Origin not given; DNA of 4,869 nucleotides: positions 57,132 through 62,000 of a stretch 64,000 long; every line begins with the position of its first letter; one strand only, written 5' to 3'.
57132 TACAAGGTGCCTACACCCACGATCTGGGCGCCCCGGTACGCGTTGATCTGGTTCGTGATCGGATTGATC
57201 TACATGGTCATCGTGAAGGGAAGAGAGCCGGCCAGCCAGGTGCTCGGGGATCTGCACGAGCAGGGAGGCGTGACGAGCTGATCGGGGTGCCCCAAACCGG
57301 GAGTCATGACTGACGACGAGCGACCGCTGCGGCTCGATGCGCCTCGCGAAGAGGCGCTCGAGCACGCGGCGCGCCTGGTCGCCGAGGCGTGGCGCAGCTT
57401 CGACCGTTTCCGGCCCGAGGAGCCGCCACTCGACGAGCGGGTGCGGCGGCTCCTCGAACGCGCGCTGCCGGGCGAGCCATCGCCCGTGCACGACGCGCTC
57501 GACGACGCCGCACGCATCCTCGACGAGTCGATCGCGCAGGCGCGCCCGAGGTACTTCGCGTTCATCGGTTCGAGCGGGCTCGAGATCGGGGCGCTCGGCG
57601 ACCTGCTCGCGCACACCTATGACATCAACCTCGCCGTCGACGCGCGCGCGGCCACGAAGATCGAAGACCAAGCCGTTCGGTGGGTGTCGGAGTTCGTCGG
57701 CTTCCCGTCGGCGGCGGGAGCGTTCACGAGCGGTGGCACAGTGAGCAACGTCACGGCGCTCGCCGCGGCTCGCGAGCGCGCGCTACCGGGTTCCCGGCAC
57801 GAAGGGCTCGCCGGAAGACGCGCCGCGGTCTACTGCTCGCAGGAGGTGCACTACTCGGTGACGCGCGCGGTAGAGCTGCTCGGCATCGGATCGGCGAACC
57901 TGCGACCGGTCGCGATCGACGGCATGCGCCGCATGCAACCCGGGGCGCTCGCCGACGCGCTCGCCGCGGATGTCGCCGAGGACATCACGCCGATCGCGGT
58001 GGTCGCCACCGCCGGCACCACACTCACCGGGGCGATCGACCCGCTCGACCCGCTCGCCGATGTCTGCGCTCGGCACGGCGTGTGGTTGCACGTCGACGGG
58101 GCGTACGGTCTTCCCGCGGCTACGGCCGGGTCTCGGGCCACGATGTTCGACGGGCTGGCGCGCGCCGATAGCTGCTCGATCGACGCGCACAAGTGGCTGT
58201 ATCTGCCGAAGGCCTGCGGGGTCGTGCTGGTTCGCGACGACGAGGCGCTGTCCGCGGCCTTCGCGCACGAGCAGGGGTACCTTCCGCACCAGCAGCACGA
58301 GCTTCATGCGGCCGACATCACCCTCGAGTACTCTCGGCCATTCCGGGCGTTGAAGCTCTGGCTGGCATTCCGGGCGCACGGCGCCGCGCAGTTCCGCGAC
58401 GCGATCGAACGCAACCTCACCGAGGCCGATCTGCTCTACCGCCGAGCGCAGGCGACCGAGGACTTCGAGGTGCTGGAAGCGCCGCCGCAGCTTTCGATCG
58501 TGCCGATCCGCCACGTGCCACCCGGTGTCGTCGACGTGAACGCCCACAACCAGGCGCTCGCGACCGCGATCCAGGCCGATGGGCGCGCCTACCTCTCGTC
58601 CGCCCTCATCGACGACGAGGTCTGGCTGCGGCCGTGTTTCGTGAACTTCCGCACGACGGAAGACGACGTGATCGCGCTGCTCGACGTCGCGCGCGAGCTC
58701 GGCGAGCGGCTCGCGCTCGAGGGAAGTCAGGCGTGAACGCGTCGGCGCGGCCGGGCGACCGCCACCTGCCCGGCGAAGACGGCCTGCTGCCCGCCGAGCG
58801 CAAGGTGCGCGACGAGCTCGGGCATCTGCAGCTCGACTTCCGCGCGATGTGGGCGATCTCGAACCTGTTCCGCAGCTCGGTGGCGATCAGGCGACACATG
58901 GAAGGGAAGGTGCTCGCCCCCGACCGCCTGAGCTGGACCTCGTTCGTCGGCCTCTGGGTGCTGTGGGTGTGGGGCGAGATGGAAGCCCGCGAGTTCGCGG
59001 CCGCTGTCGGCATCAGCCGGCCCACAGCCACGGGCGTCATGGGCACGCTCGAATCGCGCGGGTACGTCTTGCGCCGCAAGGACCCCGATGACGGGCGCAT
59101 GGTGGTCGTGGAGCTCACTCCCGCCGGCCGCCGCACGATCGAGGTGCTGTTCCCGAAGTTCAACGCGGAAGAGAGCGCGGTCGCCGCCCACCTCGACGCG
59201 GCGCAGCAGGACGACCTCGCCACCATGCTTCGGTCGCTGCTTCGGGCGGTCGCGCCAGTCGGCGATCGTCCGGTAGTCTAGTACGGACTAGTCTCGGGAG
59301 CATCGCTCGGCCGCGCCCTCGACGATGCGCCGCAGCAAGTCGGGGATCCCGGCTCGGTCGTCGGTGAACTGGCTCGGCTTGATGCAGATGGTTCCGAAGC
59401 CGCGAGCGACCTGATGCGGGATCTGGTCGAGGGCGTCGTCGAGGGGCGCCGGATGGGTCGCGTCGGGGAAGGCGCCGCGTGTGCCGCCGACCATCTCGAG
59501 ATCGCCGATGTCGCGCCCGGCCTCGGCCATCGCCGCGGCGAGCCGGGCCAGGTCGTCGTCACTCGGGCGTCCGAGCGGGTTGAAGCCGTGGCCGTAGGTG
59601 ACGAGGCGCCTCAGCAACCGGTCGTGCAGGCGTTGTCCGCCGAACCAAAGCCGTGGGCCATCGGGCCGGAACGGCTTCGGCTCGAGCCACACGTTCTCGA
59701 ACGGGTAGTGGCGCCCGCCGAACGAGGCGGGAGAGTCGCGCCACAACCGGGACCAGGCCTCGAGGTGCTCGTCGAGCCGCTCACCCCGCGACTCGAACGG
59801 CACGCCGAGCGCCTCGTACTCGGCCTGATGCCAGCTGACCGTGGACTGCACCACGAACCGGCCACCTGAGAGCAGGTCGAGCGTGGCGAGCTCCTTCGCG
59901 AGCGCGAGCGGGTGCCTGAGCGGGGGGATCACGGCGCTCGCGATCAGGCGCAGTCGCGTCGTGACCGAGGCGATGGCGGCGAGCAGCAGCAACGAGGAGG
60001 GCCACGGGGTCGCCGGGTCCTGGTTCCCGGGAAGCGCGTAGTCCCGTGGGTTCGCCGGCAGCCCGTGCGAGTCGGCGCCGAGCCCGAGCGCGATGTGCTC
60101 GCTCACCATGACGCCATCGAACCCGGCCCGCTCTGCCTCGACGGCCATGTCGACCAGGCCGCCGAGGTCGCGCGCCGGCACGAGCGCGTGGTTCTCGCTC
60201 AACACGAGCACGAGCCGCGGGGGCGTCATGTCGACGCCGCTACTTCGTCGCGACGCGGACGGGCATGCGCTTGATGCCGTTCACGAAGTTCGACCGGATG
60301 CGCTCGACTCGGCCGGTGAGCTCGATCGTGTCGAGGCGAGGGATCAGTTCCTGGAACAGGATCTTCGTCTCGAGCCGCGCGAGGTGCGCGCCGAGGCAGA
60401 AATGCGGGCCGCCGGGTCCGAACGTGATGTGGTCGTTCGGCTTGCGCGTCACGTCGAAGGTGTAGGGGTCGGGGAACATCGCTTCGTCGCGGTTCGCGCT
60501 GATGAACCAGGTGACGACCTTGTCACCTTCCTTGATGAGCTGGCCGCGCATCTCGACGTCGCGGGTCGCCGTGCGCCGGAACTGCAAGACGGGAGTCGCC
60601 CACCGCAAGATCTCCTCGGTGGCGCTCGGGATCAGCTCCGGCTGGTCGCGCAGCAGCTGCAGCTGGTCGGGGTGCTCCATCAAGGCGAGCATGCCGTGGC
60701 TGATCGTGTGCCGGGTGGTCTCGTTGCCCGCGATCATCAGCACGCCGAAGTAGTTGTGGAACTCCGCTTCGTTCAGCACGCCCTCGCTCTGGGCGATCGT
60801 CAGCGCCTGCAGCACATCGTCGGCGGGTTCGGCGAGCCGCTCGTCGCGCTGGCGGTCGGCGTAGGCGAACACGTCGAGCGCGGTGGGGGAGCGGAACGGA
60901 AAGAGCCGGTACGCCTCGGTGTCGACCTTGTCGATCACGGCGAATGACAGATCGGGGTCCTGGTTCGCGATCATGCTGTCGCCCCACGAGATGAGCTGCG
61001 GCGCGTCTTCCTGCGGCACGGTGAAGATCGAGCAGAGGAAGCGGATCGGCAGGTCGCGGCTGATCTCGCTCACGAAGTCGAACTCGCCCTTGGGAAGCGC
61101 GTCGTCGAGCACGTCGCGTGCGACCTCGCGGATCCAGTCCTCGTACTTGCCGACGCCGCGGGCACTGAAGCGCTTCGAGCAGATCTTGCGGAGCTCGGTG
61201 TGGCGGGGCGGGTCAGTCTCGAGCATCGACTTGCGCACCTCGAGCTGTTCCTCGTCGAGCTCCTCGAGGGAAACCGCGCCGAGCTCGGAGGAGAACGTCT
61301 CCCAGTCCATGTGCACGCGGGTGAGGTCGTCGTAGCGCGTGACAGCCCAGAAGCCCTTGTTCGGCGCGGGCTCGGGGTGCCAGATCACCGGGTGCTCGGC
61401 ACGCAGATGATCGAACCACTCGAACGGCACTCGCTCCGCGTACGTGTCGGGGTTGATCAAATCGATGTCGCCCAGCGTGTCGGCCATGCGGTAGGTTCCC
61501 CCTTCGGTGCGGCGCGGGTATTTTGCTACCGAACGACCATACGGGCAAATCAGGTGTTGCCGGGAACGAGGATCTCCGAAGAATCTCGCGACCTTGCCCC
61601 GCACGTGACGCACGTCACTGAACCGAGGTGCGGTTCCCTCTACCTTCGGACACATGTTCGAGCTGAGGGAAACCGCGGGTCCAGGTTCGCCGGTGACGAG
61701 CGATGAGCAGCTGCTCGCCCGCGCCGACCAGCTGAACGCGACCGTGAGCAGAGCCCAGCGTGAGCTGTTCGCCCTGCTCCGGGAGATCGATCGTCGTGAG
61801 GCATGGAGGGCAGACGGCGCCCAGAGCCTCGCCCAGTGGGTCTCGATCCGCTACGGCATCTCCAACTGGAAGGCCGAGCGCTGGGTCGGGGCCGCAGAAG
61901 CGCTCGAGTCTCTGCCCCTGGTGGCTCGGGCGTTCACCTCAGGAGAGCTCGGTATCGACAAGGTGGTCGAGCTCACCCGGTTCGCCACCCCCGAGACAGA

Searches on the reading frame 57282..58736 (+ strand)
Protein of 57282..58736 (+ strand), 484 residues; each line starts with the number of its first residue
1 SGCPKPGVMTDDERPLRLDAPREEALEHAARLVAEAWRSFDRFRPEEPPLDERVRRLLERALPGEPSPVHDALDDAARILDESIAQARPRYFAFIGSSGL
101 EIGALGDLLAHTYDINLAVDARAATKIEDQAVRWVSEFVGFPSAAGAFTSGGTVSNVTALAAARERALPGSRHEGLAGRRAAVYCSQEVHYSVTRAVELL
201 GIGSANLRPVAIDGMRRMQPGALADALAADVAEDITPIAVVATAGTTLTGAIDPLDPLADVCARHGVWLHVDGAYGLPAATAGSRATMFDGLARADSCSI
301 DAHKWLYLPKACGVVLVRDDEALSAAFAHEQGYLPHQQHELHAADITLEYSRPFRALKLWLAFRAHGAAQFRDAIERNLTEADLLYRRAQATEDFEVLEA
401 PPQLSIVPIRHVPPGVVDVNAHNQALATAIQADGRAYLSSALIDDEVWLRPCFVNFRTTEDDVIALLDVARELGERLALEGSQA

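Call 83: search_protein_families(library=pfam, max_evalue=0.00001, proteins=[window:57282-58736:+])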
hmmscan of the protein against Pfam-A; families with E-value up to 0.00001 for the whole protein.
window:57282-58736:+ (484 aa): 3 families
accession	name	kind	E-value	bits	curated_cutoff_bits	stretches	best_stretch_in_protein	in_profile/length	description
PF00282.25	Pyridoxal_deC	-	3.5e-58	197.6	27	1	53-399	3-363/375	Pyridoxal-dependent decarboxylase conserved domain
PF00266.25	Aminotran_5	-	2.2e-08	33.9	21.5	1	123-321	40-217/371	Aminotransferase class-V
PF01212.27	Beta_elim_lyase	-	3.7e-08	33.5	27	1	137-363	43-215/288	Beta-eliminating lyase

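Call 84: search_protein_families(library=ncbifam, max_evalue=1e-20, proteins=[window:57282-58736:+])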
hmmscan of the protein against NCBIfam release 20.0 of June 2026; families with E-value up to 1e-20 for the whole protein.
window:57282-58736:+ (484 aa): 3 families
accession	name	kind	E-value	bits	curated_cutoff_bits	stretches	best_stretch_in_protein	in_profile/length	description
NF052646.1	DABADecarRhbB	equivalog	1.7e-53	181.9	900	1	123-473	134-481/491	L-2,4-diaminobutyrate decarboxylase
TIGR03799.1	NOD_PanD_pyr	equivalog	8.1e-51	173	606.1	1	144-421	160-447/522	pyridoxal-dependent aspartate 1-decarboxylase PanP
TIGR03812.1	tyr_de_CO2_Arch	equivalog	4.2e-28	98.2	299.4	1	123-417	56-332/375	tyrosine decarboxylase MfnA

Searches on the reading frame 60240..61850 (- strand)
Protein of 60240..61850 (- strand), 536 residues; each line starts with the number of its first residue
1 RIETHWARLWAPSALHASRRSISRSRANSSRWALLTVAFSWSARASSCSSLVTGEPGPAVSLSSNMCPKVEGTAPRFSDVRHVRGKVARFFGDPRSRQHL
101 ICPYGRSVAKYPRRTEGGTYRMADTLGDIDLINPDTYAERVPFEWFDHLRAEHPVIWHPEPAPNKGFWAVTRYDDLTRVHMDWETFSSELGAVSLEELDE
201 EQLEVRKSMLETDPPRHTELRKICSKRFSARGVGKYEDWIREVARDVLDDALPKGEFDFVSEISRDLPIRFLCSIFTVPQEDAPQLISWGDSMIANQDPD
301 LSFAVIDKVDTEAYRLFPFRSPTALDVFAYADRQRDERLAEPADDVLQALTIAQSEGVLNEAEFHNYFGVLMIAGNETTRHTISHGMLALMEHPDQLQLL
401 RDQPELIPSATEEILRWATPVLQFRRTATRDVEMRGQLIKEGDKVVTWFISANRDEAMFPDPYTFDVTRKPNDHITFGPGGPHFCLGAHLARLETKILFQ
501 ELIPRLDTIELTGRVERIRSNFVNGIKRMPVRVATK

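Call 83: search_protein_families(library=pfam, max_evalue=0.00001, proteins=[window:60240-61850:-])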
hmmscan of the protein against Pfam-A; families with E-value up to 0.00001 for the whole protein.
window:60240-61850:- (536 aa): 1 family
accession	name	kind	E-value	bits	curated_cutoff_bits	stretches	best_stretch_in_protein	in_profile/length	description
PF00067.27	p450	-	1.5e-30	106.9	22.8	1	167-507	46-433/462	Cytochrome P450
